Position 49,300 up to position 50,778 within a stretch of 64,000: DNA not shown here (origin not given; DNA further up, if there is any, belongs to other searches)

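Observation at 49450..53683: Tandem triplication of an uncharacterised GH42-like TIM-barrel family that appears to lack the canonical nucleophile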

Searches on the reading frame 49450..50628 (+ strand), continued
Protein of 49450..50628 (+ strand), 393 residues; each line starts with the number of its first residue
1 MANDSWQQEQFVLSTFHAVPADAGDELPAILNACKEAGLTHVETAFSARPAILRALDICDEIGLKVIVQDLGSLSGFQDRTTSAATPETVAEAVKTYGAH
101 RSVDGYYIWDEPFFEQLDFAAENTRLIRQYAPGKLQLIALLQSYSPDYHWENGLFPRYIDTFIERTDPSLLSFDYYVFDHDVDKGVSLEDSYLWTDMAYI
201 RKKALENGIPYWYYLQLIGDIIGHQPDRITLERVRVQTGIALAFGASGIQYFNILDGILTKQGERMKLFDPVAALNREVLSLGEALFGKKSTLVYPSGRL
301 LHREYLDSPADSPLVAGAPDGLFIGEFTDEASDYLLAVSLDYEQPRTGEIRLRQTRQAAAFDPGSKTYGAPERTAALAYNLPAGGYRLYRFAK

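Call 57: find_encoding_contigs(protein=P0004, flank=10000, max_places=2)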
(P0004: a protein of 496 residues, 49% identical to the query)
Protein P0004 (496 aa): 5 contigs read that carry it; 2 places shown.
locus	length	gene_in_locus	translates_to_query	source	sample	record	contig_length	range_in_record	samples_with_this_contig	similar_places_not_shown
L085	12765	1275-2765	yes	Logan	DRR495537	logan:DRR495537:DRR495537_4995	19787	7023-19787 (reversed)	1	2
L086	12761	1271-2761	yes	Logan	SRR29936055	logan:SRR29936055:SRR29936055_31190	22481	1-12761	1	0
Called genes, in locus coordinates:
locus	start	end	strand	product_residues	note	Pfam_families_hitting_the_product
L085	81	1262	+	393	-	-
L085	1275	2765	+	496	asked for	-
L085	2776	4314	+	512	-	-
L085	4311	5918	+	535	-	PF01547:SBP_bac_1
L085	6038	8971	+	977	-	PF01547:SBP_bac_1, PF13416:SBP_bac_8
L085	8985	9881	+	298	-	PF00528:BPD_transp_1 (faint)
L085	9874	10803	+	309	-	PF00528:BPD_transp_1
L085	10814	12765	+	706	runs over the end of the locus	PF08450:SGL, PF25021:TEN_NHL (faint), PF01436:NHL (weak), PF07719:TPR_2 (faint), PF04893:Yip1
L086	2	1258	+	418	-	?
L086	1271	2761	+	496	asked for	-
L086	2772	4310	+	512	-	-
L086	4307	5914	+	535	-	PF01547:SBP_bac_1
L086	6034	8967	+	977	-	PF01547:SBP_bac_1, PF13416:SBP_bac_8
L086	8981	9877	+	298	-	PF00528:BPD_transp_1 (faint)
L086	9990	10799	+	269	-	PF00528:BPD_transp_1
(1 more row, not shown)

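Call 61: search_protein_families(library=pfam, proteins=[L001:11188-14082:+, L001:14122-15291:+, L001:15328-16554:+, L001:16588-20058:+, L001:4298-7699:+, L005:5487-6707:+, L005:227-2890:-, L010:7287-9212:+, L010:9243-11135:+, L084:5848-8565:+], max_evalue=0.001)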
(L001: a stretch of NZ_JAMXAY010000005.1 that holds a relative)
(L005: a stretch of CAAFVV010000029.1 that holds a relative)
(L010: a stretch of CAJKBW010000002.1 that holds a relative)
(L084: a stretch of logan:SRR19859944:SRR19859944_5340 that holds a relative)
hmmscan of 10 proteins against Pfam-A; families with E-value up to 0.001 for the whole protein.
L001:11188-14082:+ (965 aa): 5 families
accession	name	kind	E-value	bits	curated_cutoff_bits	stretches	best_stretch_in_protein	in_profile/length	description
PF17389.8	Bac_rhamnosid6H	-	6.4e-77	259.6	24.5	1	496-854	3-335/339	Bacterial alpha-L-rhamnosidase 6 hairpin glycosidase domain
PF25788.1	Ig_Rha78A_N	-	5.2e-34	117.1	27.4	1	62-174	2-105/105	Rha78A-like, N-terminal immunoglobulin domain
PF08531.16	Bac_rhamnosid_N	-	6.2e-32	111.2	25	1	212-374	2-156/172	Alpha-L-rhamnosidase N-terminal domain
PF17390.7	Bac_rhamnosid_C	-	2.6e-18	66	22.1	1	860-932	1-69/78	Bacterial alpha-L-rhamnosidase C-terminal domain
PF05592.18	Bac_rhamnosid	-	1.5e-10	41.3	22.2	1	400-489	4-101/102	Bacterial alpha-L-rhamnosidase concanavalin-like domain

L001:14122-15291:+ (390 aa): 6 families
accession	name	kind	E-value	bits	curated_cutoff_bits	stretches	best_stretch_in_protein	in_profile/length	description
PF13517.12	FG-GAP_3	-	2.3e-28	99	26.9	5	246-309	1-60/61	FG-GAP-like repeat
PF01839.29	FG-GAP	-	9.9e-17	60.9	22.1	0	244-259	7-22/37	FG-GAP repeat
PF12256.14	TcdB_toxin_midN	-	1.3e-07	31.5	24.8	0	242-285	30-72/181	Insecticide toxin TcdB middle/N-terminal region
PF15907.11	Itfg2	-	1.1e-05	25.3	27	0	242-312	20-95/330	Integrin-alpha FG-GAP repeat-containing protein 2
PF16743.10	PliI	-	4.1e-05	23.7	27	0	292-314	59-81/123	Periplasmic lysozyme inhibitor of I-type lysozyme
PF14783.12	BBS2_Mid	-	0.00012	22.6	27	0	242-262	2-22/108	Ciliary BBSome complex subunit 2, middle region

L001:15328-16554:+ (409 aa): 1 family
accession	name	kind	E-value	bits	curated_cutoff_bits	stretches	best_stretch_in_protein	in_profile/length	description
PF13472.12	Lipase_GDSL_2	-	2.5e-10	41.6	32.9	1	77-222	36-176/178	GDSL-like Lipase/Acylhydrolase family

L001:16588-20058:+ (1157 aa): 3 families
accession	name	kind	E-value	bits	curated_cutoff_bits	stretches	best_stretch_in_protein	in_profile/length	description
PF23500.1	DUF7133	-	2.8e-84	284.1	27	2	39-256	2-216/385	Domain of unknown function (DUF7133)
PF13646.12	HEAT_2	-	6.1e-06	26.9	27.7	1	470-546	4-79/88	HEAT repeats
PF00034.26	Cytochrom_C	-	0.00024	22.8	21.3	0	880-909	11-41/90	Cytochrome c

L001:4298-7699:+ (1134 aa): 5 families
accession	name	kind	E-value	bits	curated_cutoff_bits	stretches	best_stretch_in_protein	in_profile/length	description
PF07715.20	Plug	-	8.5e-19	68.5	23.9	1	237-342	2-107/107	TonB-dependent Receptor Plug Domain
PF13715.12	CarbopepD_reg_2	-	1.9e-16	60.3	32.2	1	149-229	1-88/88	CarboxypepD_reg-like domain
PF07660.19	STN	-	1.8e-08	34.5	28.4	1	81-131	2-52/52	Secretin and TonB N terminus short domain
PF13620.12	CarboxypepD_reg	-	2e-08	34.9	32.3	1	148-217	1-81/82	Carboxypeptidase regulatory-like domain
PF25020.1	TTR_TEN1-4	-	9.8e-05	22.7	27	1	149-196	9-58/86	Teneurin TTR-like domain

L005:5487-6707:+ (407 aa): 1 family
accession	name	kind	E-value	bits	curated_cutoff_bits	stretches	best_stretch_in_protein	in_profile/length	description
PF00892.27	EamA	-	1.6e-09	38.6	28.2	1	302-405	37-133/135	EamA-like transporter family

L005:227-2890:- (887 aa): 4 families
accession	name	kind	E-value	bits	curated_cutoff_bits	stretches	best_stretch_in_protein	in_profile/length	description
PF01074.27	Glyco_hydro_38N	-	7.4e-34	117.8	25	1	5-259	4-257/270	Glycosyl hydrolases family 38 N-terminal domain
PF07748.19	Glyco_hydro_38C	-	3.1e-12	47.6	25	1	503-711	1-200/206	Glycosyl hydrolases family 38 C-terminal domain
PF09261.16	Alpha-mann_mid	-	3.4e-11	43.5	31.1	1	284-376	4-93/96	Alpha mannosidase middle domain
PF17677.7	Glyco_hydro38C2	-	5.5e-06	26.9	22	1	823-883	2-72/72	Glycosyl hydrolases family 38 C-terminal beta sandwich domain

L010:7287-9212:+ (642 aa): 1 family
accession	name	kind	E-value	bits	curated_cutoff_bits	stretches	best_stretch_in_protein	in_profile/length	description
PF16126.11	DUF4838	-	5.1e-06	26.3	26.6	1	245-317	91-161/325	Domain of unknown function (DUF4838)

L010:9243-11135:+ (631 aa): 1 family
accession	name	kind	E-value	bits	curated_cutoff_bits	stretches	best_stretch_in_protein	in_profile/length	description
PF03747.19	ADP_ribosyl_GH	-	5.1e-32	112.1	26.2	1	14-273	1-279/287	ADP-ribosylglycohydrolase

L084:5848-8565:+ (906 aa): 0 families

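Call 79: find_encoding_contigs(protein=P0013, flank=8000, max_places=1)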
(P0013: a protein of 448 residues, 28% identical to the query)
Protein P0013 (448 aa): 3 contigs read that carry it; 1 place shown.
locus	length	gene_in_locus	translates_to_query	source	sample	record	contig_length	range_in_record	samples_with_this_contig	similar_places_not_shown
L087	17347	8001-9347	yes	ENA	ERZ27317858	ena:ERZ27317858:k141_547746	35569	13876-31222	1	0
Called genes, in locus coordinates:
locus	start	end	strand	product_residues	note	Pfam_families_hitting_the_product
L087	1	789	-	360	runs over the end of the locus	PF01263:Aldose_epim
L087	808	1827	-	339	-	PF00106:adh_short (weak), PF01073:3Beta_HSD, PF01370:Epimerase, PF02719:Polysacc_synt_2, PF04321:RmlD_sub_bind (weak), PF07993:NAD_binding_4 (faint), PF08659:KR (weak), PF16363:GDP_Man_Dehyd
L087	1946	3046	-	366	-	PF01636:APH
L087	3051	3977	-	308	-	PF00483:NTP_transferase (weak), PF12804:NTP_transf_3 (weak)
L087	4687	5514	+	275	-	PF01381:HTH_3, PF12844:HTH_19, PF13443:HTH_26, PF13560:HTH_31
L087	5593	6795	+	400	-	PF01996:F420_ligase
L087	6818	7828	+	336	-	PF02540:NAD_synthase (weak), PF00733:Asn_synthase (weak), PF01171:ATP_bind_3 (weak), PF00958:GMP_synt_C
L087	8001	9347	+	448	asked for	-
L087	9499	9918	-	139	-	PF04970:LRAT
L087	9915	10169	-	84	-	PF00550:PP-binding (weak)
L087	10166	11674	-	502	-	PF00501:AMP-binding, PF23562:AMP-binding_C_3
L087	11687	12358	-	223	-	PF01553:Acyltransferase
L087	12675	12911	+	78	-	-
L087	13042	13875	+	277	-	-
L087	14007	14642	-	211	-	PF00657:Lipase_GDSL, PF13472:Lipase_GDSL_2, PF16255:Lipase_GDSL_lke (weak)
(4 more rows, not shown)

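Call 80: find_encoding_contigs(protein=P0011, flank=8000, max_places=1)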
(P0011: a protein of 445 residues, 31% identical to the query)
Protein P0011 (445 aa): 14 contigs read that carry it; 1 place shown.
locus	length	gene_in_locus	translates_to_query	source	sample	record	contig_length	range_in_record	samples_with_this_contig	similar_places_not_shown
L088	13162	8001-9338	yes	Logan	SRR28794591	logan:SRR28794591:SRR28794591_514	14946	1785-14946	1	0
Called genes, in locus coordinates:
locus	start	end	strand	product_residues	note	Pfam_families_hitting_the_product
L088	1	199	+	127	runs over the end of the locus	-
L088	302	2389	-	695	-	PF02901:PFL-like, PF01228:Gly_radical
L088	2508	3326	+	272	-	PF00165:HTH_AraC (weak), PF12833:HTH_18, PF00165:HTH_AraC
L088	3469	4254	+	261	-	PF00497:SBP_bac_3, PF12974:Phosphonate-bd (weak)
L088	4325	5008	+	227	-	PF00528:BPD_transp_1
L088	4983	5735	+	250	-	PF02463:SMC_N, PF09818:ABC_ATPase (faint), PF00005:ABC_tran, PF13304:AAA_21 (weak)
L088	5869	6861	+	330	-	PF01522:Polysacc_deac_1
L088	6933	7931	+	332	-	PF13180:PDZ_2 (weak), PF17820:PDZ_6 (weak), PF05580:Peptidase_S55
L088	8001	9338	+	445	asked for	-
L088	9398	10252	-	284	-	PF00165:HTH_AraC (weak), PF12833:HTH_18, PF00165:HTH_AraC (weak)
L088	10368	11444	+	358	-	PF01408:GFO_IDH_MocA, PF22725:GFO_IDH_MocA_C3, PF02894:GFO_IDH_MocA_C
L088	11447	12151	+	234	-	PF06283:ThuA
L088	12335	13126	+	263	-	PF00072:Response_reg, PF08769:Spo0A_C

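Call 81: find_encoding_contigs(protein=P0027, flank=8000, max_places=1)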
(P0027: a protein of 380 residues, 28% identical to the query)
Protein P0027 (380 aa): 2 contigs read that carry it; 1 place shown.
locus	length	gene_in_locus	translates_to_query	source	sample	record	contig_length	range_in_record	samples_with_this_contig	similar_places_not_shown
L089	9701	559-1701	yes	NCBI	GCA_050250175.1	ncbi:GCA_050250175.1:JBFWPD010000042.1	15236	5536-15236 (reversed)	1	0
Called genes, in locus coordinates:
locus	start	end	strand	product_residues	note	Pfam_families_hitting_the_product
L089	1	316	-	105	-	PF01641:SelR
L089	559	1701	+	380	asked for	-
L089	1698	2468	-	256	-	PF04892:VanZ-LLP1 (weak)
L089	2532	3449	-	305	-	PF00535:Glycos_transf_2, PF13641:Glyco_tranf_2_3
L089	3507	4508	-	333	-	PF00535:Glycos_transf_2, PF13641:Glyco_tranf_2_3, PF10111:Glyco_tranf_2_2, PF13632:Glyco_trans_2_3 (weak)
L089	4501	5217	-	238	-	PF05212:DUF707 (faint)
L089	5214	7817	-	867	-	PF13692:Glyco_trans_1_4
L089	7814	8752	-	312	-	PF13641:Glyco_tranf_2_3, PF00535:Glycos_transf_2, PF10111:Glyco_tranf_2_2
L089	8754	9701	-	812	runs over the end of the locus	PF13641:Glyco_tranf_2_3 (weak), PF08242:Methyltransf_12 (faint), PF08241:Methyltransf_11, PF01522:Polysacc_deac_1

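Call 84: list_cluster_members(proteins=[P0001, P0004, P0002, P0006, P0010])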
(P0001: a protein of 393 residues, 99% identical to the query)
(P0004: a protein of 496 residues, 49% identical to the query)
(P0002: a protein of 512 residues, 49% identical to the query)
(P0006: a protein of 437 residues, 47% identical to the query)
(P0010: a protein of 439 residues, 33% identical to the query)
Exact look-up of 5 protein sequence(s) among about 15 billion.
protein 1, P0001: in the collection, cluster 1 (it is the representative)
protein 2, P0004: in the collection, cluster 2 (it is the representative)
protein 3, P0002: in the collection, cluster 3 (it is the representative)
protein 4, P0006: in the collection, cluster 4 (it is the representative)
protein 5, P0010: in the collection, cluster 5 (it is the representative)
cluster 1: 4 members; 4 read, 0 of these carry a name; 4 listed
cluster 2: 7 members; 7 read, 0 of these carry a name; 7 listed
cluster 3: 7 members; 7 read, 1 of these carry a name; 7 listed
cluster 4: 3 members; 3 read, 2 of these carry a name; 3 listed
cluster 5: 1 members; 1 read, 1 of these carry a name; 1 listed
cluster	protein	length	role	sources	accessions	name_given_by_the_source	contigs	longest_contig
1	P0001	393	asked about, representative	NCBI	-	-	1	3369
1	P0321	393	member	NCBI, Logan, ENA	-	-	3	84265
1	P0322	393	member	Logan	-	-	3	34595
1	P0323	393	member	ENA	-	-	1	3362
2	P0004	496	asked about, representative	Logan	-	-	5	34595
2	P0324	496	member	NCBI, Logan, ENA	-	-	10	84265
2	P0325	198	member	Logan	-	-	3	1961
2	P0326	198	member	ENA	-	-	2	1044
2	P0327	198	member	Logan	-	-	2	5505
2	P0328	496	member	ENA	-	-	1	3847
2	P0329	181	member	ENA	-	-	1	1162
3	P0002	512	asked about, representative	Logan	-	-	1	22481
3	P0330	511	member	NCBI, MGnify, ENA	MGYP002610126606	FL=1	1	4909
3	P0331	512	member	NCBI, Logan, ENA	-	-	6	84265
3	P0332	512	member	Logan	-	-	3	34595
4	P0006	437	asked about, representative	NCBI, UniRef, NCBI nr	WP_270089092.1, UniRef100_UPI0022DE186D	hypothetical protein [Sphingobacterium sp. SYP-B4668] | hypothetical protein n=1 Tax=Sphingobacterium sp. SYP-B4668 TaxID=2996035 ...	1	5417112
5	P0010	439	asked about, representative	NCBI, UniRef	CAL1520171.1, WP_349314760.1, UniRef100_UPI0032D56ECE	hypothetical protein [Chitinophaga sp. MM2321] | hypothetical protein n=1 Tax=Chitinophaga sp. MM2321 TaxID=3137178 RepID=UPI0032D56ECE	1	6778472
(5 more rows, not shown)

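Call 88: search_protein_families(library=pfam, proteins=[P0072, P0079, P0094, P0101, P0139, P0156, P0145, P0055], max_evalue=0.0001)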
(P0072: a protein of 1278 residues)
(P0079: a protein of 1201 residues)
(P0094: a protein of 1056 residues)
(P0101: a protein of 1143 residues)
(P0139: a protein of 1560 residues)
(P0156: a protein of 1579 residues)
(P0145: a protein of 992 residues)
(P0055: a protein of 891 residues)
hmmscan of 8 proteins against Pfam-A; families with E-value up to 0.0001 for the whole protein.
P0072 (1278 aa): 1 family
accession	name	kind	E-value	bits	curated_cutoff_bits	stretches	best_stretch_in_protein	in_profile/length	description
PF08547.18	CIA30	-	4.7e-07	30.4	24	0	730-838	24-136/157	Complex I intermediate-associated protein 30 (CIA30)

P0079 (1201 aa): 1 family
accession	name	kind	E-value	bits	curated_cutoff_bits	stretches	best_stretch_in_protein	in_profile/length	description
PF18998.6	Flg_new_2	-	6.1e-07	29.8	23.6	1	579-651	9-71/73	Divergent InlB B-repeat domain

P0094 (1056 aa): 0 families

P0101 (1143 aa): 2 families
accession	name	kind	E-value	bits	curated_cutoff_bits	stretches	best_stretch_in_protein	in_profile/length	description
PF11623.14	NdhS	-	2.6e-07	30.6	27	0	282-304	27-49/52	NAD(P)H dehydrogenase subunit S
PF19765.4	DUF6252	-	4.4e-05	24.2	27.2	0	273-348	14-85/124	Family of unknown function (DUF6252)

P0139 (1560 aa): 1 family
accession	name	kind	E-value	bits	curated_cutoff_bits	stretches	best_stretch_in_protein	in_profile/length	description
PF00404.24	Dockerin_1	-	9.6e-05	23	22.9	0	1097-1134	2-39/57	Dockerin type I domain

P0156 (1579 aa): 1 family
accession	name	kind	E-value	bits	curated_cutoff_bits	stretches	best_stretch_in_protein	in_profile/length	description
PF00404.24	Dockerin_1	-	4.6e-10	40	22.9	1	469-523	2-57/57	Dockerin type I domain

P0145 (992 aa): 0 families

P0055 (891 aa): 1 family
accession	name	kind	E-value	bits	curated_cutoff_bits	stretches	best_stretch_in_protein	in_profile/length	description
PF03425.19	CBM_11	-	6.2e-05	23.6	27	0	335-449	14-138/182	Carbohydrate binding domain (family 11)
